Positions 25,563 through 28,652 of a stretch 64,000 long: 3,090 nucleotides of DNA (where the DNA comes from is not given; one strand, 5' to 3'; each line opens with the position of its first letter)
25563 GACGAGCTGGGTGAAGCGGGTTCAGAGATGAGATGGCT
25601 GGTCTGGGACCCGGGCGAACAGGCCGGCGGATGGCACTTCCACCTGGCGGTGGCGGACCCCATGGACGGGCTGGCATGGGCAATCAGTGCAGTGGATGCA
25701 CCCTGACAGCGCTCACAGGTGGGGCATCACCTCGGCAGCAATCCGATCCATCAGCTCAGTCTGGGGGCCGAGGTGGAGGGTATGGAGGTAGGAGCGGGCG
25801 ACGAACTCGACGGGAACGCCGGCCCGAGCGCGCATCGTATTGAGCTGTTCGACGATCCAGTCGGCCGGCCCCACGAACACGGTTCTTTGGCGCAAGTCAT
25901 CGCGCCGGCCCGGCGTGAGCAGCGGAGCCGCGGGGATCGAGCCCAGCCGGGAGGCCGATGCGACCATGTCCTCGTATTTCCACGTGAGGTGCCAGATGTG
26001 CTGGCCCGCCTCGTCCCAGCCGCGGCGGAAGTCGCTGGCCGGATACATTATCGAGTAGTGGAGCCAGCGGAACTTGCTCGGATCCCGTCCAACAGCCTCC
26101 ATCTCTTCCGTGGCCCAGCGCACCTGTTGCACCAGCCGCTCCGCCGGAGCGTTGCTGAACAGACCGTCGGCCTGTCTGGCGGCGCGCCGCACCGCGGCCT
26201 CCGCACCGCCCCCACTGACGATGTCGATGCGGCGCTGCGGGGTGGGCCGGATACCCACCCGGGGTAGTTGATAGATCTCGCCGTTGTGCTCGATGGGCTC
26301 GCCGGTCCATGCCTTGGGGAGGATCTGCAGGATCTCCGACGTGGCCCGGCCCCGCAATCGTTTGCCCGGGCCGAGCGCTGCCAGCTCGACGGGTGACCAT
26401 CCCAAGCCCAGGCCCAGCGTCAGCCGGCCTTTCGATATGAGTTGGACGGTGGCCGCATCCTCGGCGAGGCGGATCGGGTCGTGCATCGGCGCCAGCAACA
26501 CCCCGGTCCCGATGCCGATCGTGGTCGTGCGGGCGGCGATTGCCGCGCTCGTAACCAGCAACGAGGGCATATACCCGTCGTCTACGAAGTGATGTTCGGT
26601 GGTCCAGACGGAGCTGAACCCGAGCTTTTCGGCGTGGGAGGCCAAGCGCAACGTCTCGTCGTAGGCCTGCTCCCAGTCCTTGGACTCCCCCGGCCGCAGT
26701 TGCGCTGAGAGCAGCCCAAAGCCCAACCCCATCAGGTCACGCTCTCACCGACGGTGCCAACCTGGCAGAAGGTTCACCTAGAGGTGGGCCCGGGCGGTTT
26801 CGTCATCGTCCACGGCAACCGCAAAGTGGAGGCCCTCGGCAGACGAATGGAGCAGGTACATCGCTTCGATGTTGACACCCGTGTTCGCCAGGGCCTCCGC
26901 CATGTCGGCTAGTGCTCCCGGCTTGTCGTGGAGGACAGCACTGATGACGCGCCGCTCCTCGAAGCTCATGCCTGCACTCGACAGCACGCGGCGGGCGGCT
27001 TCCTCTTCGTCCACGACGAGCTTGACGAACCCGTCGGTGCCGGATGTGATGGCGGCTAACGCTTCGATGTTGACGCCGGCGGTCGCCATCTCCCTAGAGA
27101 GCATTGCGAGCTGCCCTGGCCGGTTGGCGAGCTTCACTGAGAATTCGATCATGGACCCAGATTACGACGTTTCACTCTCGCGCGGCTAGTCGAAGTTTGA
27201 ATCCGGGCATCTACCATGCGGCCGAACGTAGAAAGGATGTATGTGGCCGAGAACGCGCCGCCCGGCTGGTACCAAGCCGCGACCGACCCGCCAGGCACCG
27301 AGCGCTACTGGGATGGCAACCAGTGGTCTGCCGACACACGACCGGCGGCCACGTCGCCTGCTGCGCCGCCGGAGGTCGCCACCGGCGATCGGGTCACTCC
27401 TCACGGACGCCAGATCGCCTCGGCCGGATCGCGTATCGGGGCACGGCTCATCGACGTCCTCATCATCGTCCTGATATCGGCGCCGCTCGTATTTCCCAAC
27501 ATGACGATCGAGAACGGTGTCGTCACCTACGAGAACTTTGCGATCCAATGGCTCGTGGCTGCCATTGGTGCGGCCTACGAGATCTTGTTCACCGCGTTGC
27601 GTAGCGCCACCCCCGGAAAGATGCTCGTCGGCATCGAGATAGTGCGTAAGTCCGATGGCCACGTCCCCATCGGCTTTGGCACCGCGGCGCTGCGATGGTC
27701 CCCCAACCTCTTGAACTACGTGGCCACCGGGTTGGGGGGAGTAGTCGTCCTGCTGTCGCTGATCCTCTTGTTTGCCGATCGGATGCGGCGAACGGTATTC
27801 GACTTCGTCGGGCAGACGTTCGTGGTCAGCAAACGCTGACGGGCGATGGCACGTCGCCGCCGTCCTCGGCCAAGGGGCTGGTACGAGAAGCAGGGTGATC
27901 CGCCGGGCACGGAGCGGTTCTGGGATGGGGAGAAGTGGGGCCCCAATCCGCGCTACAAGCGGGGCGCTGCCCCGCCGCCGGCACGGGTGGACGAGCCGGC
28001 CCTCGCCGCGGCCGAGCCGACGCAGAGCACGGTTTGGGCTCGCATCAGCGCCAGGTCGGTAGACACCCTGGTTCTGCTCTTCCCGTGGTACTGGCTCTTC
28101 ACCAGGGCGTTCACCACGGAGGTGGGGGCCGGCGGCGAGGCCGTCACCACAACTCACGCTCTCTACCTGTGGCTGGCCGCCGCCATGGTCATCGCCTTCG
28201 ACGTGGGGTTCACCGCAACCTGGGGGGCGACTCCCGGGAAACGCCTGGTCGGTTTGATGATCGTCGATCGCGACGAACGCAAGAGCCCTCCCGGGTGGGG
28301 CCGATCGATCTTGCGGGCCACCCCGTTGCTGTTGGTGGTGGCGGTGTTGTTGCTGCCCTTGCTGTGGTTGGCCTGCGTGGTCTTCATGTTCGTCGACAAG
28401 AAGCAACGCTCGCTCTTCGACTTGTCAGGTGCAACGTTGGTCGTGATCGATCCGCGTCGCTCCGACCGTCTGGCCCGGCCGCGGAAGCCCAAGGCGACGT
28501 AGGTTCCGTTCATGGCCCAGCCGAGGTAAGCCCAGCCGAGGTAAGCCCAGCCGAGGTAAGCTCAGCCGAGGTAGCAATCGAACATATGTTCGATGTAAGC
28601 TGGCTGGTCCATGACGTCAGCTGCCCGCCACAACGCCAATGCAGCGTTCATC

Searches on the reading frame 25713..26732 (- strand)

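Call 33: search_protein_families(library=pfam, proteins=[window:25713-26732:-], max_evalue=0.001)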
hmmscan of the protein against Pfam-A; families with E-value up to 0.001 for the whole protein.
window:25713-26732:- (339 aa): 1 family
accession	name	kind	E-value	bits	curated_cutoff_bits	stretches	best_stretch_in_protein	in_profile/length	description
PF00296.26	Bac_luciferase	-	1.3e-56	192.7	27.9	1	18-305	19-311/314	Luciferase-like monooxygenase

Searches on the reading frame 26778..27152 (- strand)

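Call 33: search_protein_families(library=pfam, proteins=[window:26778-27152:-], max_evalue=0.001)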
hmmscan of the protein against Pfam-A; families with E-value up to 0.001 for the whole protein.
window:26778-27152:- (124 aa): 6 families
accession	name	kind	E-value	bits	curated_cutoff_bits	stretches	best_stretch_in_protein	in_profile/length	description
PF01842.31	ACT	-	1.9e-13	50.3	27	2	69-118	2-52/66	ACT domain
PF22629.2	ACT_AHAS_ss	-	5e-11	43.1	27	2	5-57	2-56/67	AHAS small subunit-like ACT domain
PF19571.5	ACT_8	-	4.4e-09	36.7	23.5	1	4-121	6-122/141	ACT domain pair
PF13291.12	ACT_4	-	4.7e-09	37.2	27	1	70-114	9-56/80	ACT domain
PF13840.12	ACT_7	-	8.2e-06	26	27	0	70-97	12-40/65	ACT domain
PF22468.2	ACT_9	-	6e-05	23.2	27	0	72-98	6-32/61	ACT domain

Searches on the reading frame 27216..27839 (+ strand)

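Call 33: search_protein_families(library=pfam, proteins=[window:27216-27839:+], max_evalue=0.001)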
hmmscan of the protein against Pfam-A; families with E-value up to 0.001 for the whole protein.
window:27216-27839:+ (207 aa): 2 families
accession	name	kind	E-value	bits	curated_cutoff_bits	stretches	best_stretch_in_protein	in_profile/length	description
PF06271.18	RDD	-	1.3e-18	68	24.1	1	68-198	2-135/137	RDD family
PF10708.14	DUF2510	-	8.2e-09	35.5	24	1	16-50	1-35/35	Protein of unknown function (DUF2510)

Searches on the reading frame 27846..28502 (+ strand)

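Call 33: search_protein_families(library=pfam, proteins=[window:27846-28502:+], max_evalue=0.001)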
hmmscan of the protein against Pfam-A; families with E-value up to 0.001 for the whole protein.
window:27846-28502:+ (218 aa): 2 families
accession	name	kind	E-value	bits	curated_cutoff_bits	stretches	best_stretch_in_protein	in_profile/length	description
PF06271.18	RDD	-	1.7e-16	61.2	24.1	1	62-193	3-134/137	RDD family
PF10708.14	DUF2510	-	0.00014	21.9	24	1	11-42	2-33/35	Protein of unknown function (DUF2510)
